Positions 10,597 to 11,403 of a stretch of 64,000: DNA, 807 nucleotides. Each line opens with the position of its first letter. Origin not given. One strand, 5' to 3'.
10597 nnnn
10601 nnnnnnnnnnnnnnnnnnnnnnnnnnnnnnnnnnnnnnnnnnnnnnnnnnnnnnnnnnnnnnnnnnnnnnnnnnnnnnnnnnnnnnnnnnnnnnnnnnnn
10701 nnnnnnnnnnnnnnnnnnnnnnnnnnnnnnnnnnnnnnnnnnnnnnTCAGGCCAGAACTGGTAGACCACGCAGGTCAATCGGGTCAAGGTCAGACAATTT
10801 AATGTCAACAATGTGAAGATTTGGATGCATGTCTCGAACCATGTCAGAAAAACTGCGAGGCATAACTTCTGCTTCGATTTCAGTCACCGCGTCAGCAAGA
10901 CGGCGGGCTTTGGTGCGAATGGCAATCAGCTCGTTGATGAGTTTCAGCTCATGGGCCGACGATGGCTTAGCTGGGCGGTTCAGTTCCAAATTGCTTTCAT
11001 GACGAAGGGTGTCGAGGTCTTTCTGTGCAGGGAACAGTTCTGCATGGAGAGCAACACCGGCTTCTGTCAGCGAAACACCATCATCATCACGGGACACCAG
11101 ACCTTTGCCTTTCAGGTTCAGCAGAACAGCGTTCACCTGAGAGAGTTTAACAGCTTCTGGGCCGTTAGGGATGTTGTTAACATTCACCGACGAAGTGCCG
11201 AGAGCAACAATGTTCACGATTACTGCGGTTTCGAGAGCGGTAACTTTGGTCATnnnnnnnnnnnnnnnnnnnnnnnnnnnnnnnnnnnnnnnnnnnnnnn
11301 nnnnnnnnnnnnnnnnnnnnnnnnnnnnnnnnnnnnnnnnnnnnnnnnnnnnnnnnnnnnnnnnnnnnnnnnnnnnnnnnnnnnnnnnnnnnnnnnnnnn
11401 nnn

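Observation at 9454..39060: Conserved type A promoter and 5' leader shared by unrelated genes and the tRNA operon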

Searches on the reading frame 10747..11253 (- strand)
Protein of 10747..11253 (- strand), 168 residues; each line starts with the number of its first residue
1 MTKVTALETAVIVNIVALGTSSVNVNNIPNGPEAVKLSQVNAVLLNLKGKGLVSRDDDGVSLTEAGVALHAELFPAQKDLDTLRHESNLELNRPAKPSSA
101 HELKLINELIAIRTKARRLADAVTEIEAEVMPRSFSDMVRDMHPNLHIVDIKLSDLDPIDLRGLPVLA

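Call 49: search_protein_families(library=pfam, proteins=[window:10747-11253:-], max_evalue=0.01)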
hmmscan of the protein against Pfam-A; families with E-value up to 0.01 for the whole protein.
window:10747-11253:- (168 aa): 0 families
